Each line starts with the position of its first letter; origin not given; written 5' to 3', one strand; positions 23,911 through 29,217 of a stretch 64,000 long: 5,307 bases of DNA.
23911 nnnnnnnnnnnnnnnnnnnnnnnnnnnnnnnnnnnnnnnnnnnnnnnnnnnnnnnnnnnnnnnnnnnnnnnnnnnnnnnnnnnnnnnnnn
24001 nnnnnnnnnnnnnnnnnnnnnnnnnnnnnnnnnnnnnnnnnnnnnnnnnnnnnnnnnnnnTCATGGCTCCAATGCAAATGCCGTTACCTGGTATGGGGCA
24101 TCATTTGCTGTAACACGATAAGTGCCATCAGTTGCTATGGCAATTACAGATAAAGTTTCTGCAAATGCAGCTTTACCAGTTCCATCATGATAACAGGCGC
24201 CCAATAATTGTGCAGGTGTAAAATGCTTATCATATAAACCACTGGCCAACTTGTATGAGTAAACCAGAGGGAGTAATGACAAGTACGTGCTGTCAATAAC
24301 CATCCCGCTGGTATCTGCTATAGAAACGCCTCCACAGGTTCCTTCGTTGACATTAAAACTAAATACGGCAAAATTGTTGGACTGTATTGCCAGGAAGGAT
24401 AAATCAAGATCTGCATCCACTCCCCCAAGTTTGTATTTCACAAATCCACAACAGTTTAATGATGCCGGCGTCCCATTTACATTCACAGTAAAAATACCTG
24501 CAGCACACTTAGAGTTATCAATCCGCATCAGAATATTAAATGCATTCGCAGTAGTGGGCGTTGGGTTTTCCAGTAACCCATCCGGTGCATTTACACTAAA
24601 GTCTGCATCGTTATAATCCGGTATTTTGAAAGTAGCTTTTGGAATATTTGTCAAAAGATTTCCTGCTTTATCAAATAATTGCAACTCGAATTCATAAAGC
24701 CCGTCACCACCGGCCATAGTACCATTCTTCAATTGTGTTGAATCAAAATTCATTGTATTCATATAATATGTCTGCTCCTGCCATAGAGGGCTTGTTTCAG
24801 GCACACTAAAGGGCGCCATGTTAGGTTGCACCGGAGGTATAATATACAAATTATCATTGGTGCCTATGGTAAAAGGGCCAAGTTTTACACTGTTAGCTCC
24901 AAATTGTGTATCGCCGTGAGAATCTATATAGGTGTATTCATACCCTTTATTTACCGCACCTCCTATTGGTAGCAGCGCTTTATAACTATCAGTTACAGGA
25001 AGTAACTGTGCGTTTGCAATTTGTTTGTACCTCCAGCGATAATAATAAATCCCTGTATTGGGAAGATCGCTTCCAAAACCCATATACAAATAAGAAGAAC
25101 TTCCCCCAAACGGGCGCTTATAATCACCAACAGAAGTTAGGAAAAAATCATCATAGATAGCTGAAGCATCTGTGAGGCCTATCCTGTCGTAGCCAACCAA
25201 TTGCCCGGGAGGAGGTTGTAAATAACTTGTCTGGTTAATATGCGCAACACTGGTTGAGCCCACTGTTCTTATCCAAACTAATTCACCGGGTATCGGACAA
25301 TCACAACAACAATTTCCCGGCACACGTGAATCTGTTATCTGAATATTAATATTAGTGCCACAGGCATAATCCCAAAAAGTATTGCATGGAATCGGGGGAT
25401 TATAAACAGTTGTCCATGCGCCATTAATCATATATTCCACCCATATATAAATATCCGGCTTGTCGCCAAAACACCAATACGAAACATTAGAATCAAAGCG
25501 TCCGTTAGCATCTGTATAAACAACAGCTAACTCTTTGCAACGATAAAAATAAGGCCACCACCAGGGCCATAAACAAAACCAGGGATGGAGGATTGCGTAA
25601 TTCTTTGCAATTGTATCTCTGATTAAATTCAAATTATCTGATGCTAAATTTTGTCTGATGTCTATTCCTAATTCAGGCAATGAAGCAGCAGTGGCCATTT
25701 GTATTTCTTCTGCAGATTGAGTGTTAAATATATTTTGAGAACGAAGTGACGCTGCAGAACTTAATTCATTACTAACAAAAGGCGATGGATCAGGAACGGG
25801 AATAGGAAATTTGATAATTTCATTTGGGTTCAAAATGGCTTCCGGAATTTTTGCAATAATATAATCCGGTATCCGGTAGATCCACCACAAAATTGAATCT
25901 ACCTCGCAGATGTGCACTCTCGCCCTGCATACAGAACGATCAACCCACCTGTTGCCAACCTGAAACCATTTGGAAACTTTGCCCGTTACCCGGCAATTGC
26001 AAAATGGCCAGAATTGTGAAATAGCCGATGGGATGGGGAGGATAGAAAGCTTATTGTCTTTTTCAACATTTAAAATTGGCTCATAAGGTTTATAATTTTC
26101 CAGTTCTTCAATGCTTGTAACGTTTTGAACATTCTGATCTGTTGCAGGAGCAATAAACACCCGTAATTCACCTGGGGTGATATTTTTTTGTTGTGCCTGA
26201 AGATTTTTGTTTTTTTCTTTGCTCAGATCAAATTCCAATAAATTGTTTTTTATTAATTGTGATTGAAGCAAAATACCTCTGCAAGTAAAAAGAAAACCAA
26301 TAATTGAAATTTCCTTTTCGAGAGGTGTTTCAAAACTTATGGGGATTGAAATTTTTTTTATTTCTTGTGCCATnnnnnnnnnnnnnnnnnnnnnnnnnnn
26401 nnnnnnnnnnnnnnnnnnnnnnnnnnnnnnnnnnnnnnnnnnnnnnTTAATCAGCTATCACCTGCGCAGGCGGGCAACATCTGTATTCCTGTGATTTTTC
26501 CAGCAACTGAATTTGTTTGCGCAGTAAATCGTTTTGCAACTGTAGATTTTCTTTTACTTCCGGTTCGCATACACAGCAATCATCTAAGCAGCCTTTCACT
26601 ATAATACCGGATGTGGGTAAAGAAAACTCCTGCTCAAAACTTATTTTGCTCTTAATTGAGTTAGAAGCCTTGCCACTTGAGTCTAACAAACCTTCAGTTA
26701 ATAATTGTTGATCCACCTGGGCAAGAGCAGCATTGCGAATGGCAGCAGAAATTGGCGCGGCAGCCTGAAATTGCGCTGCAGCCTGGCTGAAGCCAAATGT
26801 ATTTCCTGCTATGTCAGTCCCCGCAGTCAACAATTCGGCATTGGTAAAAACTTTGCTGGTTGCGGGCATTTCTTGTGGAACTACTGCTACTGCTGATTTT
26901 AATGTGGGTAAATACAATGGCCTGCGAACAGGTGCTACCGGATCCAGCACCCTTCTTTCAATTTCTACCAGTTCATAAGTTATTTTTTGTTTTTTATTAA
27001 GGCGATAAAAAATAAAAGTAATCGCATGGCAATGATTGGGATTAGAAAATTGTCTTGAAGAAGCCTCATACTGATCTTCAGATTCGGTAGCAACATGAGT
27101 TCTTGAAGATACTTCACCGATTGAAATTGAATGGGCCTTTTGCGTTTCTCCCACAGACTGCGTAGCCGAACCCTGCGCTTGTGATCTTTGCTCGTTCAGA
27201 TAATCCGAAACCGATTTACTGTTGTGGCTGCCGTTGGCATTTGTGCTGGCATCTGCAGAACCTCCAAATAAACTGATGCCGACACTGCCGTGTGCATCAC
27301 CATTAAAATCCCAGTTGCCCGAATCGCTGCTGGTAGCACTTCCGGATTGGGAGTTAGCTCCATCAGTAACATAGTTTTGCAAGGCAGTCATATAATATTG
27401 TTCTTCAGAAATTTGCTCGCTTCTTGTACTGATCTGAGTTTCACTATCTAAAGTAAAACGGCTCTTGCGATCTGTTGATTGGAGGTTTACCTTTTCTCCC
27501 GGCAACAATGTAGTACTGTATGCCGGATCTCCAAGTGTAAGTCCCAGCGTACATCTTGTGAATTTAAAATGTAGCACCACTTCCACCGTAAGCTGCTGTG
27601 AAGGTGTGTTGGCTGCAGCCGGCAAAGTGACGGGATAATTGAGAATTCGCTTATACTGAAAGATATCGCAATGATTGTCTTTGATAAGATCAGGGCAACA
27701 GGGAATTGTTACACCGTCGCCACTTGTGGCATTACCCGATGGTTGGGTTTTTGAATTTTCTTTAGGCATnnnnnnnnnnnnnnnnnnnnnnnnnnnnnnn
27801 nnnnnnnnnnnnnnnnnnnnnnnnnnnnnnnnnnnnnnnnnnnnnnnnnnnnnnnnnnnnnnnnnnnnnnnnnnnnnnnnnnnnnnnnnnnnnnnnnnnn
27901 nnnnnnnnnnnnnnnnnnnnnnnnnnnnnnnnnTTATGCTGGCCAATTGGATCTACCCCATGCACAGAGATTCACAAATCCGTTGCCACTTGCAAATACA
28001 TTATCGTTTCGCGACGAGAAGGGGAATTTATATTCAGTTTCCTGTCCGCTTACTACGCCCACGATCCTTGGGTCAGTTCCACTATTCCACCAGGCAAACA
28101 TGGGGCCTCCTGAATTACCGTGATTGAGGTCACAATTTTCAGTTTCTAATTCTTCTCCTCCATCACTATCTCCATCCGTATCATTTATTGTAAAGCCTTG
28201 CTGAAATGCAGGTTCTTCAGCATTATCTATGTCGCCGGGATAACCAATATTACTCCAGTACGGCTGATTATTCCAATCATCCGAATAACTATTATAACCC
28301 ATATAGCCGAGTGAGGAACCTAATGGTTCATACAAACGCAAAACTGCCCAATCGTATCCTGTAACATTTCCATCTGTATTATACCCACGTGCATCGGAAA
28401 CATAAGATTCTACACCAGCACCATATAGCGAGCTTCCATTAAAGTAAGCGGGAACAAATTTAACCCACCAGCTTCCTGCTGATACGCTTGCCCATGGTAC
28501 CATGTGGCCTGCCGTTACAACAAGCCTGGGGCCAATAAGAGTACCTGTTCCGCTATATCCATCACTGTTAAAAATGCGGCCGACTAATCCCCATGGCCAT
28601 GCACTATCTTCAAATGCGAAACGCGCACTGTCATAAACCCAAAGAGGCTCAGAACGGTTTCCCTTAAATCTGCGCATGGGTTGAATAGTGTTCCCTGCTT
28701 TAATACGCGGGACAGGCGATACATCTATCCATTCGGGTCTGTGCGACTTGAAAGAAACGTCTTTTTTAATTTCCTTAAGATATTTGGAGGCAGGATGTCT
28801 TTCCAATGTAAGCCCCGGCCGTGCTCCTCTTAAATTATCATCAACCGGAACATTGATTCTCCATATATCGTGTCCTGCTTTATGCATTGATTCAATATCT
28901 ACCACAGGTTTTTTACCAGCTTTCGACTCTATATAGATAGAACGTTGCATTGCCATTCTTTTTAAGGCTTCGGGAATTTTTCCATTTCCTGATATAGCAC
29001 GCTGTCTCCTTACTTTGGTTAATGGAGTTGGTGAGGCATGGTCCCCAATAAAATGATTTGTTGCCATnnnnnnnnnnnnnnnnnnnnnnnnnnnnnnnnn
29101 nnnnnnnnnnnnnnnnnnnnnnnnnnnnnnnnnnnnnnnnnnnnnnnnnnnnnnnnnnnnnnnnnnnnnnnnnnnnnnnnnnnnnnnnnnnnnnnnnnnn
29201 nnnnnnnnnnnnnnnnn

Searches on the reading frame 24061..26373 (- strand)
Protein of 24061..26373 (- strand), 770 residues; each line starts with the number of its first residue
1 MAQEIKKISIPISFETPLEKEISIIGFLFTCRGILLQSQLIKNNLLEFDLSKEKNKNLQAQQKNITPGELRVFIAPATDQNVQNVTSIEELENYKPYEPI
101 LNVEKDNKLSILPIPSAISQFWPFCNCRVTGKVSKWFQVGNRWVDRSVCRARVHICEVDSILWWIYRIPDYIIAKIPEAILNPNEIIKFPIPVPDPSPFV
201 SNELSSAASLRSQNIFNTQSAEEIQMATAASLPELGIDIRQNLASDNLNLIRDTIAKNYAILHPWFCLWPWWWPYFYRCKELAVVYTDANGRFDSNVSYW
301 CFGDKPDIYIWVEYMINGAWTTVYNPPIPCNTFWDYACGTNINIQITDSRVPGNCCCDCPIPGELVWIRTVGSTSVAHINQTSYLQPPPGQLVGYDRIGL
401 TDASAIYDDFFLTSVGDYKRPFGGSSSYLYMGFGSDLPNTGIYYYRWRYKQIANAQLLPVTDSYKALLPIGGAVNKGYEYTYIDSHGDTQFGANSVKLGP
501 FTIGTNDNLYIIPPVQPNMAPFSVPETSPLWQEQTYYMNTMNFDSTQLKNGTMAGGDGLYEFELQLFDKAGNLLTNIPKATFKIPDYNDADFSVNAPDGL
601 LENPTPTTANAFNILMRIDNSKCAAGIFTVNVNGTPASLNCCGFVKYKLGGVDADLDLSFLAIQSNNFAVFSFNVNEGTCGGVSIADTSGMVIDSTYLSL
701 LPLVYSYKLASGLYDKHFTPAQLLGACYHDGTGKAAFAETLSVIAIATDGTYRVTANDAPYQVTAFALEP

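Call 11: search_protein_families(library=pfam, proteins=[window:24061-26373:-])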
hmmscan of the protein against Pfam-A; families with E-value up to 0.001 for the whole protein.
window:24061-26373:- (770 aa): 0 families

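Call 72: search_protein_families(library=ncbifam, proteins=[window:24061-26373:-], max_evalue=0.01)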
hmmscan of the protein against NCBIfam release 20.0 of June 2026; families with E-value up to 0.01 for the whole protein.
window:24061-26373:- (770 aa): 0 families

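Call 73: search_protein_families(library=phrogs, proteins=[window:24061-26373:-], max_evalue=0.01)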
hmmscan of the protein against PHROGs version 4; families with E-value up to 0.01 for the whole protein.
window:24061-26373:- (770 aa): 0 families

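Call 74: search_solved_structures(query=window:24061-26373:-, max_evalue=1)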
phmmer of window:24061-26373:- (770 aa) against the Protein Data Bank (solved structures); distinct sequences matched with E-value up to 1: 0.

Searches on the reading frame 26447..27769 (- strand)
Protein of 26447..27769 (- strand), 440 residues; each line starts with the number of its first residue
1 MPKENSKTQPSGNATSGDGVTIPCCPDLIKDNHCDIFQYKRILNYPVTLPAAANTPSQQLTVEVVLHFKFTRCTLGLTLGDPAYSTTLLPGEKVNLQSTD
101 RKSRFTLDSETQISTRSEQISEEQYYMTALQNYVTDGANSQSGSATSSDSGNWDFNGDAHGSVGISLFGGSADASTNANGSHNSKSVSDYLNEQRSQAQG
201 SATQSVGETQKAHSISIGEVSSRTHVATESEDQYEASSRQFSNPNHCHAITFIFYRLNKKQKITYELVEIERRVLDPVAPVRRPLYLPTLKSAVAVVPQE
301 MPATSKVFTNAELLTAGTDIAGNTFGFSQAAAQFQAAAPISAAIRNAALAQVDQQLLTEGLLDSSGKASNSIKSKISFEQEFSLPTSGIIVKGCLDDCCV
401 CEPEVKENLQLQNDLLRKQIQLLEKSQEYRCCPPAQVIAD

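Call 11: search_protein_families(library=pfam, proteins=[window:26447-27769:-])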
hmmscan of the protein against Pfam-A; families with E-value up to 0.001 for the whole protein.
window:26447-27769:- (440 aa): 0 families

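Call 72: search_protein_families(library=ncbifam, proteins=[window:26447-27769:-], max_evalue=0.01)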
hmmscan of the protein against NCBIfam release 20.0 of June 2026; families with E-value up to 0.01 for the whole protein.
window:26447-27769:- (440 aa): 0 families

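Call 73: search_protein_families(library=phrogs, proteins=[window:26447-27769:-], max_evalue=0.01)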
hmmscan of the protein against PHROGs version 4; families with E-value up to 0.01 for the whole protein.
window:26447-27769:- (440 aa): 0 families

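Call 75: search_solved_structures(query=window:26447-27769:-, max_evalue=1)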
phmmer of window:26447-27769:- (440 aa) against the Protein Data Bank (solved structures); distinct sequences matched with E-value up to 1: 0.

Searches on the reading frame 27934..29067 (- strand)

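Call 11: search_protein_families(library=pfam, proteins=[window:27934-29067:-])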
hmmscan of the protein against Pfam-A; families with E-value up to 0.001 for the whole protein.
window:27934-29067:- (377 aa): 2 families
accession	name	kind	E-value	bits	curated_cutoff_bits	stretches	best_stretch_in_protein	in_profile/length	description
PF00089.32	Trypsin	-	7.5e-08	32.9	20.6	1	156-343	11-199/220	Trypsin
PF13365.12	Trypsin_2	-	5.9e-07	30.8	27.6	1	173-324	1-135/144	Trypsin-like peptidase domain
